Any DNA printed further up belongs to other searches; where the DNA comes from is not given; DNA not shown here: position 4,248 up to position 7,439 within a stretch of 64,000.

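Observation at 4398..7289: ECF sigma factor fused to a TM helix and a ~750-aa CarboxypepD_reg-like ectodomain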

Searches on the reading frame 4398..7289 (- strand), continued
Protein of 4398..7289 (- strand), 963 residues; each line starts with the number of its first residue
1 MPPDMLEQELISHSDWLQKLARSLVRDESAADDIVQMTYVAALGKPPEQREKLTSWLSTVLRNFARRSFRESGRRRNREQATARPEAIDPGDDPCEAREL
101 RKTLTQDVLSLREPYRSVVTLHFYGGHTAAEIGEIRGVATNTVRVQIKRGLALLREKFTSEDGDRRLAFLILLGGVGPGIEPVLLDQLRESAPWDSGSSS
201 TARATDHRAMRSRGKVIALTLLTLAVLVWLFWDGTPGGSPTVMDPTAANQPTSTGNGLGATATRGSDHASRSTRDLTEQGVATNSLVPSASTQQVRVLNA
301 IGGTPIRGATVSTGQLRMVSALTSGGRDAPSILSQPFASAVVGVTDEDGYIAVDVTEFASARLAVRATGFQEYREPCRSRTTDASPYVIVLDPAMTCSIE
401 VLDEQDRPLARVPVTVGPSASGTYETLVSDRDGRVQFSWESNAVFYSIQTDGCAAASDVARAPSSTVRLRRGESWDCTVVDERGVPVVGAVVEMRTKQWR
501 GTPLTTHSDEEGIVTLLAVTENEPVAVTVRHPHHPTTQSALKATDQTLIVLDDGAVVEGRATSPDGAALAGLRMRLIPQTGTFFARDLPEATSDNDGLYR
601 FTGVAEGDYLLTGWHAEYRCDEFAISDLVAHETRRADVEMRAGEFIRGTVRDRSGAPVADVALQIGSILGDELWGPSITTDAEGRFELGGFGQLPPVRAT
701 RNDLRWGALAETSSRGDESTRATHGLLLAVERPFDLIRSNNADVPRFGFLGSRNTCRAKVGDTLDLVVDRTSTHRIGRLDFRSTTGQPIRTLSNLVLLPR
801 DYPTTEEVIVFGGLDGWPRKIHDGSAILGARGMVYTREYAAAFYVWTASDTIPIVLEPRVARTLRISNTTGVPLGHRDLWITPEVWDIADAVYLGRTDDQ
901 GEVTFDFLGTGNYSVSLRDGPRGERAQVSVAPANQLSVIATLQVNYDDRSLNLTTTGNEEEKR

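Call 63: find_encoding_contigs(protein=P0139, flank=7000, max_places=2)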
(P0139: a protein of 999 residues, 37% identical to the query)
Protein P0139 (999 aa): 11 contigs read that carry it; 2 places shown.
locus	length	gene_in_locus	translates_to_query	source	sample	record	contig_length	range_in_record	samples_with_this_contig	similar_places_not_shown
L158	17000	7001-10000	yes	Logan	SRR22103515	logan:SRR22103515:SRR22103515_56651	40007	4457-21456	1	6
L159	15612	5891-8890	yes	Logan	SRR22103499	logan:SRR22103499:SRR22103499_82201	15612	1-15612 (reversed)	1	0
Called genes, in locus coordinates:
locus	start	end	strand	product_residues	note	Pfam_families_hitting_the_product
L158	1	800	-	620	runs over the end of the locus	PF00496:SBP_bac_5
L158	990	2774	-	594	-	PF03600:CitMHS, PF02080:TrkA_C, PF00939:Na_sulph_symp, PF03600:CitMHS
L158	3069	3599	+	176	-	PF07638:Sigma70_ECF, PF04542:Sigma70_r2, PF08281:Sigma70_r4_2, PF04545:Sigma70_r4 (weak)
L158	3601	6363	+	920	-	PF10670:DUF4198 (faint), PF00775:Dioxygenase_C (faint), PF02369:Big_1 (faint), PF13715:CarbopepD_reg_2 (faint), PF20598:DUF6795 (faint), PF25020:TTR_TEN1-4 (faint), PF13620:CarboxypepD_reg, PF13620:CarboxypepD_reg (weak), +7 more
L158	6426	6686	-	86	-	PF03693:ParD_antitoxin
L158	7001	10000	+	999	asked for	PF04542:Sigma70_r2, PF08281:Sigma70_r4_2, PF13715:CarbopepD_reg_2 (faint), PF17789:MG4 (faint), PF20598:DUF6795 (faint), PF13620:CarboxypepD_reg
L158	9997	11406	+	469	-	-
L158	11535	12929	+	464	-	-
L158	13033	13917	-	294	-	PF19420:DDAH_eukar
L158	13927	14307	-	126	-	-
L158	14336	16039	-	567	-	PF01590:GAF, PF13185:GAF_2, PF00512:HisKA (weak), PF02518:HATPase_c, PF00072:Response_reg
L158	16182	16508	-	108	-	PF00581:Rhodanese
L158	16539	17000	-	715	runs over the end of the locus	PF09371:Tex_N, PF22706:Tex_central_region, PF16921:Tex_YqgF, PF14635:HHH_7, PF12836:HHH_3, PF17674:HHH_9, PF00575:S1, PF23459:S1_RRP5, +1 more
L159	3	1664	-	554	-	?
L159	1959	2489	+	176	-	PF07638:Sigma70_ECF, PF04542:Sigma70_r2, PF08281:Sigma70_r4_2, PF04545:Sigma70_r4 (weak)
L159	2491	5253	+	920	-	PF10670:DUF4198 (faint), PF00775:Dioxygenase_C (faint), PF02369:Big_1 (faint), PF13715:CarbopepD_reg_2 (faint), PF20598:DUF6795 (faint), PF25020:TTR_TEN1-4 (faint), PF13620:CarboxypepD_reg, PF13620:CarboxypepD_reg (weak), +7 more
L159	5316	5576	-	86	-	PF03693:ParD_antitoxin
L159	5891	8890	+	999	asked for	PF04542:Sigma70_r2, PF08281:Sigma70_r4_2, PF13715:CarbopepD_reg_2 (faint), PF17789:MG4 (faint), PF20598:DUF6795 (faint), PF13620:CarboxypepD_reg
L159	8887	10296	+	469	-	-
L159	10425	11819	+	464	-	-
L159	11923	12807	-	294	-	PF19420:DDAH_eukar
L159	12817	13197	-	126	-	-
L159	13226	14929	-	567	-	PF01590:GAF, PF13185:GAF_2, PF00512:HisKA (weak), PF02518:HATPase_c, PF00072:Response_reg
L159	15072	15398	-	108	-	PF00581:Rhodanese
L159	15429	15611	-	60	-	?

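Call 67: predict_structure(alignment_id=A2)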
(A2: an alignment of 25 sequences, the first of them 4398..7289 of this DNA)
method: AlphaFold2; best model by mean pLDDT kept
length: 963 residues; sequences in the alignment: 25
mean_pLDDT: 82.2   pTM: 0.67
mean pLDDT of the five models: 82.2, 81.0, 79.5, 78.7, 77.8
residues with pLDDT >= 90: 557; 70-90: 234; 50-70: 44; < 50: 128
segments of 3 or more residues with pLDDT < 50: 83-91, 162-164, 172-215, 232-289, 712-720, 959-963
pLDDT, mean of each block of 10 residues (from residue 1): 83 93 90 95 90 93 93 81 48 63 82 91 85 87 90 77 51 40 36 28 29 53 70 38 32 28 26 30 36 95 96 87 80 89 97 91 95 90 89 96 97 93 92 96 95 95 96 94 96 94 94 94 92 93 80 96 95 93 90 96 95 92 93 95 95 94 93 93 95 91 84 45 86 93 89 92 93 79 95 92 77 90 87 93 91 94 93 91 85 93 94 88 78 88 92 74 40
secondary structure, 60 per line:
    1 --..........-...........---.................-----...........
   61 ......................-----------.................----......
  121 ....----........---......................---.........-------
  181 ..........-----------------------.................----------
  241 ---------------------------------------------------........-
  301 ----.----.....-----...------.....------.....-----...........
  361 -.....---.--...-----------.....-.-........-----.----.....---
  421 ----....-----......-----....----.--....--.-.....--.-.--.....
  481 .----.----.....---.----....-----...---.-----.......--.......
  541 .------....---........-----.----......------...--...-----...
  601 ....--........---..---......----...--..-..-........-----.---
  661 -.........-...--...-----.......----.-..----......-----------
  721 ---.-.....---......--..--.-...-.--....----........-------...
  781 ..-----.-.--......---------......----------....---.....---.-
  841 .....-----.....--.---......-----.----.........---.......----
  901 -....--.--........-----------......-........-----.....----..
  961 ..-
elements in order (helices of 4 or more, strands of 3 or more residues): H3-12 H14-24 H28-44 H50-82 H94-110 H115-124 H129-136 H140-161 H165-173 H181-190 H214-230 E292-299 E310-314 H329-333 E340-344 E350-354 H355-360 E362-366 E373-375 E387-391 E395-402 E413-417 E425-428 E434-439 E445-448 E456-459 E464-468 E476-481 E491-495 E504-507 E513-515 E525-531 E534-541 E548-551 E555-562 E573-578 E590-592 E598-604 E607-614 E623-628 E633-635 E644-651 E662-670 E672-674 E677-679 E685-691 H704-709 E726-730 E734-739 E755-758 E763-770 E778-782 E793-798 E808-813 H824-827 E831-835 E841-845 E851-855 E862-867 E878-883 E890-896 E902-905 E911-918 E930-932 E937-944 E950-954 H959-962

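Call 71: fold_search(model_id=the predicted structure, library=pdb)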
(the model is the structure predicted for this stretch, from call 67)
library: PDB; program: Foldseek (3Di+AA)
matches with E <= 10: 1073; with E <= 0.001: 158
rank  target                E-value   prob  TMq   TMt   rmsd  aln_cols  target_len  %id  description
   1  6fwv_B                1.1e-13  1.00  0.10  0.17  36.7       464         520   10  The Bacillus anthracis TIE protein (released 2018-08-08)
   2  6fwv_A                1.3e-13  1.00  0.10  0.16  38.2       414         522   11  The Bacillus anthracis TIE protein (released 2018-08-08)
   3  1d2p                  1.1e-12  1.00  0.11  0.21  17.4       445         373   10  CRYSTAL STRUCTURE OF TWO B REPEAT UNITS (B1B2) OF THE COLLAGEN BINDING PROTEIN (CNA) OF STAPHYLOCOCCUS AUREUS (released 2000-09-27)
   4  4oq1                  1.7e-11  1.00  0.13  0.30  16.7       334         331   11  Structure of the Streptococcal ancillary pilin (released 2014-04-23)
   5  3rkp_A                1.3e-10  1.00  0.09  0.23  22.9       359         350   10  Crystal structure of BcpA*(D312A), the major pilin subunit of Bacillus cereus (released 2012-05-30)
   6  3kpt_A                2.2e-10  1.00  0.09  0.23  22.9       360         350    8  Crystal structure of BcpA, the major pilin subunit of Bacillus cereus (released 2009-11-24)
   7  3kpt_B                3.2e-10  1.00  0.09  0.23  22.8       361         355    9  Crystal structure of BcpA, the major pilin subunit of Bacillus cereus (released 2009-11-24)
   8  3rkp_B                7.7e-10  1.00  0.09  0.23  23.0       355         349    8  Crystal structure of BcpA*(D312A), the major pilin subunit of Bacillus cereus (released 2012-05-30)
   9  7vcn_B                9.6e-10  1.00  0.11  0.19  30.6       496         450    9  Crystal Structure of PitA fragment from pilus islet-2 of Streptococcus oralis with Tb-Xo4 (released 2022-07-13)
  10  10ps                  2.1e-09  1.00  0.09  0.14  27.5       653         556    7  Crystal structure of SdrD A2-A3-B1-B2 domains from Staphylococcus aureus JH1 (released 2026-02-11)
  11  7vcr_B                2.3e-09  1.00  0.09  0.16  37.9       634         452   10  Crystal Structure of PitA fragment from pilus islet-2 of Streptococcus oralis (released 2022-06-01)
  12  7w6b                  2.6e-09  1.00  0.09  0.10  38.6       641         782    9  Crystal Structure of PitA from pilus islet-2 of Streptococcus oralis (released 2022-06-01)
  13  2y1v_A                3.2e-09  1.00  0.09  0.13  30.0       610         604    9  Full length structure of RrgB Pilus protein from Streptococcus pneumoniae (released 2011-11-09)
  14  7vcr_A                3.8e-09  1.00  0.11  0.20  32.7       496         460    8  Crystal Structure of PitA fragment from pilus islet-2 of Streptococcus oralis (released 2022-06-01)
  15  8f70                  4.2e-09  1.00  0.09  0.13  43.3       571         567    8  Identification of an Immunodominant region on a Group A Streptococcus T-antigen Reveals Temperature-Dependent Motion in  (released 2023-03-08)
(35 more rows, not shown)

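Call 93: search_protein_families(library=pfam, alignment_id=A2, max_evalue=0.01)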
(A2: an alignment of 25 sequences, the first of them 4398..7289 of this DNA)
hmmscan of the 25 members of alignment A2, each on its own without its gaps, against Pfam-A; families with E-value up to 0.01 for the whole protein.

A. member 1, window:4398-7289:- (963 aa): 14 families
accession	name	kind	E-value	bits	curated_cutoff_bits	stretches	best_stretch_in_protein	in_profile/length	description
PF13620.12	CarboxypepD_reg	-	5.8e-28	97.5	32.3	3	557-640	2-81/82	Carboxypeptidase regulatory-like domain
PF02369.22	Big_1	-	3.1e-10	40.4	34.9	0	477-529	23-78/93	Bacterial Ig-like domain (group 1)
PF04542.20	Sigma70_r2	-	3.2e-09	36.9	24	1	12-74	4-70/71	Sigma-70 region 2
PF17789.7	MG4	-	1.6e-08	35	24.7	1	397-445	18-66/95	Macroglobulin domain MG4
PF08281.18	Sigma70_r4_2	-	3.1e-08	33.6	25.7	1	110-154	10-54/54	Sigma-70, region 4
PF17210.9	SdrD_B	-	1.3e-06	29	29.7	0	570-612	25-63/112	SdrD B-like domain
PF04545.22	Sigma70_r4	-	3.8e-06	26.8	24.1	1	115-156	9-50/50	Sigma-70, region 4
PF17802.7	SpaA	-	3.4e-05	24.3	23.1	0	565-612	12-57/91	Prealbumin-like fold domain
PF13715.12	CarbopepD_reg_2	-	0.00027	21.3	32.2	0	344-382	29-67/88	CarboxypepD_reg-like domain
PF10670.15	DUF4198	-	0.0011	19.5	34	0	565-612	156-204/209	Domain of unknown function (DUF4198)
PF25020.1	TTR_TEN1-4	-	0.0026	18.1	27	0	478-539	12-70/86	Teneurin TTR-like domain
PF24025.1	Ig_DR_A0283-like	-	0.0063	17.2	27.1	0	889-917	34-62/102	DR_A0283-like, Ig-like domain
PF23193.1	NOMO_3rd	-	0.0086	16.5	27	0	590-617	61-88/120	NOMO third transthyretin-like domain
PF20598.4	DUF6795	-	0.0098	16.6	27.4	0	647-688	2-43/103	Domain of unknown function (DUF6795)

B. families by the number of members that match (of 25 scanned): 28 families (the first 25 are shown)
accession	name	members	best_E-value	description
PF13620.12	CarboxypepD_reg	25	1.8e-39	Carboxypeptidase regulatory-like domain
PF08281.18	Sigma70_r4_2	25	1.6e-13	Sigma-70, region 4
PF04542.20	Sigma70_r2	25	2e-11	Sigma-70 region 2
PF04545.22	Sigma70_r4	22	4.2e-09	Sigma-70, region 4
PF13715.12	CarbopepD_reg_2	21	4e-13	CarboxypepD_reg-like domain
PF02369.22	Big_1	18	7.3e-14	Bacterial Ig-like domain (group 1)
PF20598.4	DUF6795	18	6.7e-10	Domain of unknown function (DUF6795)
PF10670.15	DUF4198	13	3.9e-10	Domain of unknown function (DUF4198)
PF17789.7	MG4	10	1.6e-08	Macroglobulin domain MG4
PF17210.9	SdrD_B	9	1.3e-06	SdrD B-like domain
PF09430.16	EMC7_beta-sandw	9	6.2e-06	ER membrane protein complex subunit 7, beta-sandwich domain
PF00775.27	Dioxygenase_C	7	0.00059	Dioxygenase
PF25020.1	TTR_TEN1-4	6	2e-06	Teneurin TTR-like domain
PF17802.7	SpaA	5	1.7e-07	Prealbumin-like fold domain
PF24107.1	DUF7382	5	3.4e-07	Domain of unknown function (DUF7382)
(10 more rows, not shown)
